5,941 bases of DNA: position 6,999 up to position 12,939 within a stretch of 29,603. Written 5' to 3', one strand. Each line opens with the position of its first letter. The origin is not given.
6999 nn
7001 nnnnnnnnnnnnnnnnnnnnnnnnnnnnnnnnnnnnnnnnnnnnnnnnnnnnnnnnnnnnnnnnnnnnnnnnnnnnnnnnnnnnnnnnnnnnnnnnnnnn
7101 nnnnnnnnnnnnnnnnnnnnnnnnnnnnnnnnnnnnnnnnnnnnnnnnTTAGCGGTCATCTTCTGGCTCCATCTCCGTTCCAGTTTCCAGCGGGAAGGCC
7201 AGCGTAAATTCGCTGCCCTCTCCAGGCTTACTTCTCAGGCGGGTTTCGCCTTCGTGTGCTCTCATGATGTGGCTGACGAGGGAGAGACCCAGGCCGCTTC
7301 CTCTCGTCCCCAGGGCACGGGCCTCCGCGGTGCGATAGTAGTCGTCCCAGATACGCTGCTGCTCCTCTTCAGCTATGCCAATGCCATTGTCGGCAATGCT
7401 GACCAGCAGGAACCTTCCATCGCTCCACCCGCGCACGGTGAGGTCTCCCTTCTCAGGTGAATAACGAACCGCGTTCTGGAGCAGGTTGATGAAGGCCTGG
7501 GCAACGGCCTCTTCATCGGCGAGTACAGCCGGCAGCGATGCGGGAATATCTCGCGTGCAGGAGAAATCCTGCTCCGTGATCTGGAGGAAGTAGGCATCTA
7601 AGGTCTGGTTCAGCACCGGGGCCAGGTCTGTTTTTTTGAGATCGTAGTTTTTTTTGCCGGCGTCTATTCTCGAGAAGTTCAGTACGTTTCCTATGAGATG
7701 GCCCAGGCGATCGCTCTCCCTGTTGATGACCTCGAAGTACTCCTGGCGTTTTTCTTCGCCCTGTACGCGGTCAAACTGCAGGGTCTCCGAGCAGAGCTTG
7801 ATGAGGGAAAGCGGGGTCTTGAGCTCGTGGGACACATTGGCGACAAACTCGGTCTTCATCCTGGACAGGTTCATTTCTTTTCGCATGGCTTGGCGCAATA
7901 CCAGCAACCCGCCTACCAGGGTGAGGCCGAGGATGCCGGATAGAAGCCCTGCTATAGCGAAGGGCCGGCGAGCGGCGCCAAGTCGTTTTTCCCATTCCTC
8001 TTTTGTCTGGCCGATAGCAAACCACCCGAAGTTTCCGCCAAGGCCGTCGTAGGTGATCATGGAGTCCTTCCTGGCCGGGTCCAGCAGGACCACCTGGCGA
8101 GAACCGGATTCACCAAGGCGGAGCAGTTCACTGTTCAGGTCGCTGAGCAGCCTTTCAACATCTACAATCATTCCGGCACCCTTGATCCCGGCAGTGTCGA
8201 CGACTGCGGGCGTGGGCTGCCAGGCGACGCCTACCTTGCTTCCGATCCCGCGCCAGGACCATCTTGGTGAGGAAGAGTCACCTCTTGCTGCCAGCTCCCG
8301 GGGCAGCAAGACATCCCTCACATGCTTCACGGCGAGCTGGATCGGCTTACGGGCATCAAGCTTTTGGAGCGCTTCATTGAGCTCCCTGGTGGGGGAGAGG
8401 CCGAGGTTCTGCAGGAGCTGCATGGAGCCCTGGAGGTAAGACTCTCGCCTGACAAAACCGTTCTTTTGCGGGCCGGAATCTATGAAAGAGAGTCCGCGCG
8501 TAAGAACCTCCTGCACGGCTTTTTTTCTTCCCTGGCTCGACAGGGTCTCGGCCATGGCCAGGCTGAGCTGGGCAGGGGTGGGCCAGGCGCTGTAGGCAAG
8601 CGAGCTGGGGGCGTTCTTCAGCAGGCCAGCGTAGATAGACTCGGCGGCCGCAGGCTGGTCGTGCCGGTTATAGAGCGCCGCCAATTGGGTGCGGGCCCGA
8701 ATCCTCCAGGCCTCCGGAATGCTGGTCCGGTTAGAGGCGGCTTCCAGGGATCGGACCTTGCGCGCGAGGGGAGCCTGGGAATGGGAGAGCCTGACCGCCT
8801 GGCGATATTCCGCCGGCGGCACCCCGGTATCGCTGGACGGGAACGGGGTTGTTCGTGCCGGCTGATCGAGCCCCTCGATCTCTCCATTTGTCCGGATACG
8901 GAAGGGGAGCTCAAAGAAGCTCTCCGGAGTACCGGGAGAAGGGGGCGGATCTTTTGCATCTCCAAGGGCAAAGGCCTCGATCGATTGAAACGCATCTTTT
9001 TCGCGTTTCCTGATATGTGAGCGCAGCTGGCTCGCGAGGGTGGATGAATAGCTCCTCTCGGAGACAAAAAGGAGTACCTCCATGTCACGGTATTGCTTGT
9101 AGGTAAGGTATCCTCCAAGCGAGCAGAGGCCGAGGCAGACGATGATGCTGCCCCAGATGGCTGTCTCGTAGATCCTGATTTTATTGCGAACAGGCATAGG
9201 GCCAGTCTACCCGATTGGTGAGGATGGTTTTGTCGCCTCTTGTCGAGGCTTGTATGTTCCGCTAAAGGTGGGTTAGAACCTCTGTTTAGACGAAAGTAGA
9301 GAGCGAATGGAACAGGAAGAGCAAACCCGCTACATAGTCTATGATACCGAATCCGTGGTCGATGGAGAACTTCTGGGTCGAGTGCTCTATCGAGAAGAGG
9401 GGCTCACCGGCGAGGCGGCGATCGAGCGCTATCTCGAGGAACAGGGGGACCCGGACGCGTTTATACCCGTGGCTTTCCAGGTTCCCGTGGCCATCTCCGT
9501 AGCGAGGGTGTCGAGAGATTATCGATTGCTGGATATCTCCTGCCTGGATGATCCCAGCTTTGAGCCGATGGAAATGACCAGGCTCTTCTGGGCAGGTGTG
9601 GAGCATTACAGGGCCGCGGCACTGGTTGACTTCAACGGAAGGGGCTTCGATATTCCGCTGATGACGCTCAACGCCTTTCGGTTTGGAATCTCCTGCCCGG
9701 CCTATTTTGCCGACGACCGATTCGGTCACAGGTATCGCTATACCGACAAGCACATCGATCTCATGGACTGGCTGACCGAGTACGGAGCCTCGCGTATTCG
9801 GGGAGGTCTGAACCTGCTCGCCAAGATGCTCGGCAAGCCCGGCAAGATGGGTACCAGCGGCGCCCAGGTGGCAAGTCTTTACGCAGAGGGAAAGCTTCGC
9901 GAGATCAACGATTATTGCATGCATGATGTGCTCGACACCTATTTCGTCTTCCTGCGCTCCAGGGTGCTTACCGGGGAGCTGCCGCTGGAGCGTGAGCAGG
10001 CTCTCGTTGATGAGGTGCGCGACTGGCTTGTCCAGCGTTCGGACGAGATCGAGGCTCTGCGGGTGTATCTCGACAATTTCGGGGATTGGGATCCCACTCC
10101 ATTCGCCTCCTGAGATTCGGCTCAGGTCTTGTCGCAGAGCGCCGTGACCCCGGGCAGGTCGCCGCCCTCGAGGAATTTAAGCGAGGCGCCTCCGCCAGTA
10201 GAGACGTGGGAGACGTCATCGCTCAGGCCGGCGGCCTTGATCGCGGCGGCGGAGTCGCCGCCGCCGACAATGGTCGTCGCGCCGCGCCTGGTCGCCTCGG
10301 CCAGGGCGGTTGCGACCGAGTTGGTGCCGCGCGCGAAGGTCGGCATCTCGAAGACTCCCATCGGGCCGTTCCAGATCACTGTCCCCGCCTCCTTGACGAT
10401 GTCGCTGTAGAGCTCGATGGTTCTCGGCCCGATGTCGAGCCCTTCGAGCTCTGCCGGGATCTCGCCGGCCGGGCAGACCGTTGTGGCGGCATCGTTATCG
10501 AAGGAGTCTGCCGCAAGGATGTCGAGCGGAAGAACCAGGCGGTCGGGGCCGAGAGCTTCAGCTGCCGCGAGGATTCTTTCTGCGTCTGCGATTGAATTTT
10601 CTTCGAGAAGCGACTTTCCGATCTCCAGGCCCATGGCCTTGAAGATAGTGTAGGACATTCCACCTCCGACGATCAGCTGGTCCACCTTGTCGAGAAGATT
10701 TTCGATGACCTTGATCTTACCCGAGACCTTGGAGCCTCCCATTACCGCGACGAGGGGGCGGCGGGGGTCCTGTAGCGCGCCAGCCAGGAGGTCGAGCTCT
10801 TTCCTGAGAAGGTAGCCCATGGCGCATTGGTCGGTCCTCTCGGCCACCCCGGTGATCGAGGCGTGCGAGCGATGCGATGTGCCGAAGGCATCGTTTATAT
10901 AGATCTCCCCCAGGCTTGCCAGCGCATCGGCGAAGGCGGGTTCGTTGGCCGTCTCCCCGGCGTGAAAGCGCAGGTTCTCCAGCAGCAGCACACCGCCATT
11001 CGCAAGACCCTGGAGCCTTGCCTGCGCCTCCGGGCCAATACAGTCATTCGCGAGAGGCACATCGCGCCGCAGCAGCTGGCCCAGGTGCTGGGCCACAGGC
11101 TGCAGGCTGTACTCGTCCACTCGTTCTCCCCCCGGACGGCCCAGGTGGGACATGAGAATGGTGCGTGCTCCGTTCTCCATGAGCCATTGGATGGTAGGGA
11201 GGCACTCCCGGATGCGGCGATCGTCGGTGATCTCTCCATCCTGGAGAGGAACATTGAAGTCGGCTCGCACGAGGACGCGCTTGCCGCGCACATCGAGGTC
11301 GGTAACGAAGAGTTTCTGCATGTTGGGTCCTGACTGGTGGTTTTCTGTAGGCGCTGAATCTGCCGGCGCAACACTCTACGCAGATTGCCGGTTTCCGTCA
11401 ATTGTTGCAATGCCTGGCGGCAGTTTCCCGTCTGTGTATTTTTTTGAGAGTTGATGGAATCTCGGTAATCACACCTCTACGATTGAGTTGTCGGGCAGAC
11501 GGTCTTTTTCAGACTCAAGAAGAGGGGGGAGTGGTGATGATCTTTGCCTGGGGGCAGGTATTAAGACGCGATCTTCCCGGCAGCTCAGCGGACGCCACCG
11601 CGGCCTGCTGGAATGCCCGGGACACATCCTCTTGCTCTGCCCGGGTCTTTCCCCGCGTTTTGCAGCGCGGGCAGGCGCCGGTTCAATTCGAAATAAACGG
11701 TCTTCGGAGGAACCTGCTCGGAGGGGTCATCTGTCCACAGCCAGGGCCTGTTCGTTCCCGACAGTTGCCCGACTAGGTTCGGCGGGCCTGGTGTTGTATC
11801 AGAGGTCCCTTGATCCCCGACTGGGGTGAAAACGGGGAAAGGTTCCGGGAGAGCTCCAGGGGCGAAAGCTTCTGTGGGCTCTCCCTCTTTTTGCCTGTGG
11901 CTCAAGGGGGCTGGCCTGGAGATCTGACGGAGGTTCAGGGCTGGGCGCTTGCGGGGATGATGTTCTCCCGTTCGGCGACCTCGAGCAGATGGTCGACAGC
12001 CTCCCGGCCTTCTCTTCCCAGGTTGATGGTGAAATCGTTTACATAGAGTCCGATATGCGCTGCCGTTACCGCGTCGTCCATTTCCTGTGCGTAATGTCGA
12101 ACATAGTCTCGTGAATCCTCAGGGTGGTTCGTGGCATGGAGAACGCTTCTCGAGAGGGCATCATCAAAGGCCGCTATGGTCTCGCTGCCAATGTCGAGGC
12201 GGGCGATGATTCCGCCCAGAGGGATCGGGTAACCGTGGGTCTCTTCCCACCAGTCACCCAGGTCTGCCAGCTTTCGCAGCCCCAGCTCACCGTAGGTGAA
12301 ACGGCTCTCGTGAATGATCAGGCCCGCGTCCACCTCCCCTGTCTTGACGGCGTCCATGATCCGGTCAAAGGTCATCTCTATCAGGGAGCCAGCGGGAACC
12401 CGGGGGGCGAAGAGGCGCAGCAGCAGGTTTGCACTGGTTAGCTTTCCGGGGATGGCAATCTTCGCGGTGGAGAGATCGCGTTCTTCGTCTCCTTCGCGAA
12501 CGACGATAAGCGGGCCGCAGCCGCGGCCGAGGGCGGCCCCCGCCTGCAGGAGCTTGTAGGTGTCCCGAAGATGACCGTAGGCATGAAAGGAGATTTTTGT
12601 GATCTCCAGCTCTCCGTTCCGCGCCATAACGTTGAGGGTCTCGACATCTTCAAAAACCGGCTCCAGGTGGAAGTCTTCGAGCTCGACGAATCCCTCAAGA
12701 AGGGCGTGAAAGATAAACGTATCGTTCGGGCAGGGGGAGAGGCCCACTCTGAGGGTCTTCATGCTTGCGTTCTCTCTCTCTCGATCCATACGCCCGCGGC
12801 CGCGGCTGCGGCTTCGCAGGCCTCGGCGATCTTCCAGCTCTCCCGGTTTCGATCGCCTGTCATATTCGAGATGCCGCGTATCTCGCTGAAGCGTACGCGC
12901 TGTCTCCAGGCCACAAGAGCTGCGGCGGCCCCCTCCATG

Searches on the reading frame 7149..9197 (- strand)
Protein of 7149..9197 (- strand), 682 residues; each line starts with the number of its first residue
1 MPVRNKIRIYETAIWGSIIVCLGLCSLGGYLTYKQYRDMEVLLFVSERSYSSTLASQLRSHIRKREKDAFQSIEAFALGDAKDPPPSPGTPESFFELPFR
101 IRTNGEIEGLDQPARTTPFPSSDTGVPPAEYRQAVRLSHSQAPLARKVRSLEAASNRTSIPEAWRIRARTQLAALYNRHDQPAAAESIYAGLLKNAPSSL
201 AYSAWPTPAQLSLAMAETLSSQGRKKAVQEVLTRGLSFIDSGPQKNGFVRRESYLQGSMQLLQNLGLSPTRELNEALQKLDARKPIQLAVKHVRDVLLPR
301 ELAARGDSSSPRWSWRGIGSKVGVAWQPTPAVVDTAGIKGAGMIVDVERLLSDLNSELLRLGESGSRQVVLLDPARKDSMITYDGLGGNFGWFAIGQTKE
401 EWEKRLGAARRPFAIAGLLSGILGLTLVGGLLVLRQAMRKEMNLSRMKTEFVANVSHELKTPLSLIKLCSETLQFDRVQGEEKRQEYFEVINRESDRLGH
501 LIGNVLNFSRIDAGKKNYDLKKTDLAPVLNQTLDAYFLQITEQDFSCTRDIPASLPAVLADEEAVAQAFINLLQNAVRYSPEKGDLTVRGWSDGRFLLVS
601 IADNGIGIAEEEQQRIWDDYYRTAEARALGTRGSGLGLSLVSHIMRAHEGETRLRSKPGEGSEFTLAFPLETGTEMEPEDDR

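Call 20: search_protein_families(library=pfam, proteins=[window:7149-9197:-], max_evalue=0.001)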
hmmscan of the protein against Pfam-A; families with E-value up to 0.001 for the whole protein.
window:7149-9197:- (682 aa): 3 families
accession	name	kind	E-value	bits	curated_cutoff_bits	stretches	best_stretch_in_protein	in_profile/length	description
PF02518.31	HATPase_c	-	3.9e-24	85.7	26.4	1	561-671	2-110/111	Histidine kinase-, DNA gyrase B-, and HSP90-like ATPase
PF00512.31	HisKA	-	2.7e-19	69.4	26.9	1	447-514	1-66/66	His Kinase A (phospho-acceptor) domain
PF13428.12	TPR_14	-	0.00069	20.5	23.5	0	167-201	2-36/44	Tetratricopeptide repeat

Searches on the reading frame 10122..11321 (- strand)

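Call 20: search_protein_families(library=pfam, proteins=[window:10122-11321:-], max_evalue=0.001)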
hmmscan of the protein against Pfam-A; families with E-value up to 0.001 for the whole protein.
window:10122-11321:- (399 aa): 1 family
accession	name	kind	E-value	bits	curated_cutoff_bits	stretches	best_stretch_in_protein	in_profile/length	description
PF00162.24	PGK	-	2.6e-152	507.7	27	1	6-386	1-378/379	Phosphoglycerate kinase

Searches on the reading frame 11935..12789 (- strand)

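Call 20: search_protein_families(library=pfam, proteins=[window:11935-12789:-], max_evalue=0.001)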
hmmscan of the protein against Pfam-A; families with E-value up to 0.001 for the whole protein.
window:11935-12789:- (284 aa): 1 family
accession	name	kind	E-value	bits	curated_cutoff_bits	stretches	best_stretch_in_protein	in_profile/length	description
PF02621.19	VitK2_biosynth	-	7.5e-75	252.1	26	1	13-273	1-251/252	Menaquinone biosynthesis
